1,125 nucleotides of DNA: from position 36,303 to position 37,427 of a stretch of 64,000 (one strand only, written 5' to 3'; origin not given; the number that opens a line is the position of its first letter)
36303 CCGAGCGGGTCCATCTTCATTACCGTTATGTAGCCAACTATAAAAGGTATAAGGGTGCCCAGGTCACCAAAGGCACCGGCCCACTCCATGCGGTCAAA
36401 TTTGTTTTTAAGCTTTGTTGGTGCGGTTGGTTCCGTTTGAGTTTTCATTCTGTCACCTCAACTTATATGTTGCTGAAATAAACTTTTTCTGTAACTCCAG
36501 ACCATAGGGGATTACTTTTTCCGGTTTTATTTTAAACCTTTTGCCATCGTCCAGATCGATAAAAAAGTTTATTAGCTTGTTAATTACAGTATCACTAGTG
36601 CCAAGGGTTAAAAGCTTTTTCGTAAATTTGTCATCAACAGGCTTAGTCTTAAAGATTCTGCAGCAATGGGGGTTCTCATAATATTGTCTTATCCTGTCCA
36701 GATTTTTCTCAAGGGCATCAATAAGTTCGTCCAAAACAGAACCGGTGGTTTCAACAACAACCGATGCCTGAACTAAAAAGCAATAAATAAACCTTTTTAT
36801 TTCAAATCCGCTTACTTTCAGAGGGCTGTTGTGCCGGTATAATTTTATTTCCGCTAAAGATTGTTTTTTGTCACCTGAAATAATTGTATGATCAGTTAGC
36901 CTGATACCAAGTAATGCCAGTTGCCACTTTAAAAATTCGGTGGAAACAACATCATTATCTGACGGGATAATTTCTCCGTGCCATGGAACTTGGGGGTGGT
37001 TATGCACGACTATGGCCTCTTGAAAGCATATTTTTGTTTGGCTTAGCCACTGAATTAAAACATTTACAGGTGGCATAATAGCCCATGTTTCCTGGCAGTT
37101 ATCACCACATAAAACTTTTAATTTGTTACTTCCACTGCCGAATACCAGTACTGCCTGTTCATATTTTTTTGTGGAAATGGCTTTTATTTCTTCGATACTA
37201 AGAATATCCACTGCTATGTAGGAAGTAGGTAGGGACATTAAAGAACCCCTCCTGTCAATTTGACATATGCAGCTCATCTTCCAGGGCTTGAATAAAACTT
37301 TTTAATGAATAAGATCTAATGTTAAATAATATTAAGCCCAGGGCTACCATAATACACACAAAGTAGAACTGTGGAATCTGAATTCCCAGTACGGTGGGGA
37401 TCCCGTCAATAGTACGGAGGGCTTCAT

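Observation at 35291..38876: PadR - leaderless WtpA-like binding protein - TM protein - JAB protein - MOT1-type permease: an unusual oxyanion operon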

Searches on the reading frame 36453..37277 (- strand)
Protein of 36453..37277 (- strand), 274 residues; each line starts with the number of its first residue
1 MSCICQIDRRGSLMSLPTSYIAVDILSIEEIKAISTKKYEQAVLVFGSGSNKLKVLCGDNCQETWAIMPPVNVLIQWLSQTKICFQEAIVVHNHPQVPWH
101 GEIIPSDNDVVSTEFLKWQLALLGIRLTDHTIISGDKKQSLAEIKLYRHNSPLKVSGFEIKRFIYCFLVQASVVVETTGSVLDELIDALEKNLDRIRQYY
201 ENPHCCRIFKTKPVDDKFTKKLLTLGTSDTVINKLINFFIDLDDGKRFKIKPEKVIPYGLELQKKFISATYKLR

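Call 3: search_protein_families(library=pfam, proteins=[window:36453-37277:-], max_evalue=0.01)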
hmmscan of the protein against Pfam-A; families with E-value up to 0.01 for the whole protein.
window:36453-37277:- (274 aa): 1 family
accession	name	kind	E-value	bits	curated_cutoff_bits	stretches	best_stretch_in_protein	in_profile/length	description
PF04002.20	RadC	-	2.9e-10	40.6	22.1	1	87-143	66-118/121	RadC-like JAB domain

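Call 4: search_protein_families(library=ncbifam, proteins=[window:36453-37277:-], max_evalue=0.01)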
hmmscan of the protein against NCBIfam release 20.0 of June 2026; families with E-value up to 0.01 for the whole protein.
window:36453-37277:- (274 aa): 2 families
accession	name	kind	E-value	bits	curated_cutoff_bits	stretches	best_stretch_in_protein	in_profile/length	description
NF000642.1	PRK00024.1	equivalog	1.9e-10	40.8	180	1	87-145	156-210/212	RadC family protein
TIGR00608.1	radc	subfamily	4e-09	36.5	133.85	1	86-143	161-214/218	RadC family protein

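Call 53: search_protein_families(library=phrogs, proteins=[window:36453-37238:-], max_evalue=0.01)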
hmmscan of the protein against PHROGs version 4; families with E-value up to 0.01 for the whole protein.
window:36453-37238:- (261 aa): 1 family
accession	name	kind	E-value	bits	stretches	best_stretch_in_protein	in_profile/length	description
phrog_10276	-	DNA, RNA and nucleotide metabolism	1.6e-08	35.7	1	75-132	98-151/153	DNA repair protein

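Call 54: search_protein_families(library=padloc, proteins=[window:36453-37238:-], max_evalue=0.01)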
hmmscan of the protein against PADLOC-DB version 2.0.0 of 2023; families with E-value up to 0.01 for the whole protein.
window:36453-37238:- (261 aa): 0 families

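Call 62: find_homologous_proteins(query=window:36453-37238:-, max_evalue=0.00001)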
Query window:36453-37238:- (261 aa): 15 proteins with E <= 0.00001 among 466 candidates.
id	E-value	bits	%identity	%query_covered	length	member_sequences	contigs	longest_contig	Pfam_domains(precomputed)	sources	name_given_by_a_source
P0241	8.4e-165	564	96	100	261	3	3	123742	PF04002.21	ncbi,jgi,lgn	-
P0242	5.6e-113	395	66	100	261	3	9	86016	PF04002.21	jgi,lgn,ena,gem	jgi:DNA repair protein RadC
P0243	1.0e-92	328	60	96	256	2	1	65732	PF04002.21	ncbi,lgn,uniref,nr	ncbi:DNA repair protein RadC [Desulfohalotomaculum tongense]|uniref:JAB domain-containing protein n=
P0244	3.8e-92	326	58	95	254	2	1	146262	PF04002.21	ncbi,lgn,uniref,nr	ncbi:JAB domain-containing protein [Desulfoscipio geothermicus]|uniref:DNA repair protein RadC n=1 T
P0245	2.4e-90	320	58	100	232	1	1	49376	PF04002.21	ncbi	-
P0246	3.1e-84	300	52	100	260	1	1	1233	PF04002.21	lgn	-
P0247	1.5e-83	298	52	97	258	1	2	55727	PF04002.21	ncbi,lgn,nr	ncbi:MAG: hypothetical protein H0Z40_06955 [Desulfotomaculum sp.]|nr:hypothetical protein [Desulfoto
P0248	1.3e-74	269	48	97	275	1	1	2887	PF04002.21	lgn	-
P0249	1.8e-68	249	45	98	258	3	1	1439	PF04002.21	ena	-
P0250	8.5e-67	243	45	98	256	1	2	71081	PF04002.21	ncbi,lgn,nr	ncbi:MAG: JAB domain-containing protein [Clostridiales bacterium]|nr:JAB domain-containing protein [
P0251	4.2e-65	238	43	100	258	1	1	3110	PF04002.21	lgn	-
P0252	3.5e-61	225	44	95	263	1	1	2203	PF04002.21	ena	-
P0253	2.0e-59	219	44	97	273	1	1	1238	PF04002.21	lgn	-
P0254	4.3e-54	202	55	59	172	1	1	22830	PF04002.21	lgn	-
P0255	1.8e-43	167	51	61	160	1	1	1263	PF04002.21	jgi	-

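Call 63: find_encoding_contigs(protein=P0243, flank=5000, max_places=1)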
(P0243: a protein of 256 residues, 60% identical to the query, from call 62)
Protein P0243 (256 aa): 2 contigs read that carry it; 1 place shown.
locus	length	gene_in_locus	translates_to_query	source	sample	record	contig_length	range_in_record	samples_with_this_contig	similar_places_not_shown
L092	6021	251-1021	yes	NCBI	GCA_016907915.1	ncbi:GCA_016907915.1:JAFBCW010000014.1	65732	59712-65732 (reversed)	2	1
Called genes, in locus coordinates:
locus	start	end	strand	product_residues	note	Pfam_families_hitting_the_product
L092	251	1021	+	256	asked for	PF04002:RadC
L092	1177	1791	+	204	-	PF01810:LysE, PF01914:MarC (weak)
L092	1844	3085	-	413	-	PF14691:Fer4_20, PF07992:Pyr_redox_2 (weak), PF00070:Pyr_redox (faint), PF00743:FMO-like (faint), PF01266:DAO (faint), PF07992:Pyr_redox_2, PF13450:NAD_binding_8, PF13738:Pyr_redox_3, +1 more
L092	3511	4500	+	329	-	PF13379:NMT1_2 (weak), PF16868:NMT1_3, PF04069:OpuAC (weak), PF12974:Phosphonate-bd, PF09084:NMT1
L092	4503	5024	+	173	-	PF08905:DUF1850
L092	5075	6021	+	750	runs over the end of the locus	PF06808:DctM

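Call 64: find_encoding_contigs(protein=P0247, flank=5000, max_places=1)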
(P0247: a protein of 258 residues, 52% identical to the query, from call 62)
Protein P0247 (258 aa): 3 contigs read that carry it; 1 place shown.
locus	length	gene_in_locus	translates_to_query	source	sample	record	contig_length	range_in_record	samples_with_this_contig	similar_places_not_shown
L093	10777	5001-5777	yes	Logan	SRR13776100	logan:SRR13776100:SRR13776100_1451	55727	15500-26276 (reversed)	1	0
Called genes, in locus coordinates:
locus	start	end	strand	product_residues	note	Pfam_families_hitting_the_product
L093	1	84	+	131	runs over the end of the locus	PF00293:NUDIX, PF14815:NUDIX_4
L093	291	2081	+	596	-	PF08439:Peptidase_M3_N, PF01432:Peptidase_M3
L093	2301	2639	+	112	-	-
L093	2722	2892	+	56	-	-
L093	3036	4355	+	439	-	PF07833:Cu_amine_oxidN1, PF01832:Glucosaminidase (weak)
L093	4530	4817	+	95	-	-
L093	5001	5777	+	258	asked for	PF04002:RadC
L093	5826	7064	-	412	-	PF14691:Fer4_20, PF07992:Pyr_redox_2 (weak), PF00070:Pyr_redox (faint), PF00743:FMO-like (faint), PF01266:DAO (faint), PF07992:Pyr_redox_2, PF13450:NAD_binding_8, PF13738:Pyr_redox_3, +1 more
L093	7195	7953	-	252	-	PF00491:Arginase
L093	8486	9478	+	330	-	PF13379:NMT1_2, PF16868:NMT1_3, PF04069:OpuAC (weak), PF12974:Phosphonate-bd, PF09084:NMT1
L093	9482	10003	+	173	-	PF08905:DUF1850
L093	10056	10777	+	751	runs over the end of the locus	PF06808:DctM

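Call 65: find_encoding_contigs(protein=P0250, flank=5000, max_places=1)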
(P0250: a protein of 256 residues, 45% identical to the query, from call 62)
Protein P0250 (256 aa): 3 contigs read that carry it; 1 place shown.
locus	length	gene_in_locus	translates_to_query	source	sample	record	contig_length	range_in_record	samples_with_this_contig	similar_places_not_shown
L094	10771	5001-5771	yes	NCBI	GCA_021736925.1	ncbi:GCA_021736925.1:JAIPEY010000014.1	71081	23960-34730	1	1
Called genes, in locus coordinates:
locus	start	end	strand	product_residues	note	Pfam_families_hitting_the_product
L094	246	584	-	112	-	PF02452:PemK_toxin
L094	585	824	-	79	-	PF04014:MazE_antitoxin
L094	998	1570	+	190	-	PF07638:Sigma70_ECF, PF04542:Sigma70_r2, PF08281:Sigma70_r4_2, PF04545:Sigma70_r4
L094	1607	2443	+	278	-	PF13490:zf-HC2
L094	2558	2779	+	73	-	PF01106:NifU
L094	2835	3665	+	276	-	PF00795:CN_hydrolase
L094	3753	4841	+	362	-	PF01926:MMR_HSR1, PF06071:YchF-GTPase_C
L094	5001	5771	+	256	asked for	PF04002:RadC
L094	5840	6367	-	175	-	PF01323:DSBA, PF13743:Thioredoxin_5, PF13462:Thioredoxin_4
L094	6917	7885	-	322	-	PF02743:dCache_1 (weak), PF23846:Cache_WalK (weak), PF00672:HAMP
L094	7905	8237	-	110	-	PF02643:DUF192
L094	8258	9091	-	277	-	PF00482:T2SSF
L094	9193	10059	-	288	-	PF00482:T2SSF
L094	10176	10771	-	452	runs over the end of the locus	PF00437:T2SSE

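Call 82: predict_structure(alignment_id=A2)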
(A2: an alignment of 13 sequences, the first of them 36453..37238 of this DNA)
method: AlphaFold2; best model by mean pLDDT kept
length: 261 residues; sequences in the alignment: 13
mean_pLDDT: 87.3   pTM: 0.87
mean pLDDT of the five models: 87.3, 86.1, 85.4, 84.4, 81.3
residues with pLDDT >= 90: 148; 70-90: 90; 50-70: 19; < 50: 4
segments of 3 or more residues with pLDDT < 50: 1-4
pLDDT, mean of each block of 10 residues (from residue 1): 53 86 88 89 74 80 92 94 77 89 95 94 88 91 94 94 77 96 91 86 90 89 94 92 94 86 82
secondary structure, 60 per line:
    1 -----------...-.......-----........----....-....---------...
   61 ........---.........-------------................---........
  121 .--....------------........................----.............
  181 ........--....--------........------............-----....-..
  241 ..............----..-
elements in order: H16-22 E28-35 E40-43 H45-48 H58-68 E72-80 H94-109 E113-121 E124-127 E140-143 H144-161 H168-188 H191-194 H203-210 H217-228 E234-237 H239-254

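Call 85: fold_search(model_id=the predicted structure, library=pdb)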
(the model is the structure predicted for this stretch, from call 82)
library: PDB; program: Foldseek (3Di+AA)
matches with E <= 10: 89; with E <= 0.001: 5
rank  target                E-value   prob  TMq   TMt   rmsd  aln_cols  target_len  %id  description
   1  2qlc_A                9.1e-05  1.00  0.34  0.64   4.6       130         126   23  The crystal structure of DNA repair protein RadC from Chlorobium tepidum TLS (released 2007-09-04)
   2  2qlc_E                1.8e-04  1.00  0.35  0.67   3.7       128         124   22  The crystal structure of DNA repair protein RadC from Chlorobium tepidum TLS (released 2007-09-04)
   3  2qlc_C                2.0e-04  1.00  0.34  0.65   6.2       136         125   22  The crystal structure of DNA repair protein RadC from Chlorobium tepidum TLS (released 2007-09-04)
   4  2qlc_D                3.0e-04  1.00  0.35  0.67   3.8       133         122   22  The crystal structure of DNA repair protein RadC from Chlorobium tepidum TLS (released 2007-09-04)
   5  2qlc_B                4.0e-04  1.00  0.34  0.65   4.6       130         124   25  The crystal structure of DNA repair protein RadC from Chlorobium tepidum TLS (released 2007-09-04)
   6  3b8f_C                1.5e-01  0.33  0.22  0.35   8.7       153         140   10  Crystal structure of the cytidine deaminase from Bacillus anthracis (released 2007-12-04)
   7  1zab_B                2.2e-01  0.28  0.21  0.30   7.4       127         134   10  Crystal Structure of Mouse Cytidine Deaminase Complexed with 3-Deazauridine (released 2006-04-11)
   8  2fr5_B                2.3e-01  0.28  0.21  0.31   7.3       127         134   10  Crystal Structure of Mouse Cytidine Deaminase Complexed with Tetrahydrouridine (released 2006-07-11)
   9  2fr6_B                2.3e-01  0.25  0.21  0.30   7.4       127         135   10  Crystal Structure of Mouse Cytidine Deaminase Complexed with Cytidine (released 2006-07-11)
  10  6gvw_F                3.7e-01  0.08  0.20  0.17  27.7       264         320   12  Crystal structure of the BRCA1-A complex (released 2019-07-10)
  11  8tyx_B                4.1e-01  0.28  0.22  0.32   6.1       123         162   14  Structure of a bacterial Ubl-deubiquitinase complex (form 1) (released 2024-06-12)
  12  3b8f_A                4.3e-01  0.16  0.18  0.30   9.2       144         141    9  Crystal structure of the cytidine deaminase from Bacillus anthracis (released 2007-12-04)
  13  6u08_E                5.5e-01  0.12  0.19  0.31   7.2       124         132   12  Double-stranded DNA-specific cytidine deaminase type VI secretion system effector and cognate immunity complex from Bu (released 2020-07-15)
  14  3b8f_B                6.5e-01  0.13  0.19  0.28   9.0       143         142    9  Crystal structure of the cytidine deaminase from Bacillus anthracis (released 2007-12-04)
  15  6u08_A                8.1e-01  0.09  0.18  0.30   7.2       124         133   10  Double-stranded DNA-specific cytidine deaminase type VI secretion system effector and cognate immunity complex from Bu (released 2020-07-15)
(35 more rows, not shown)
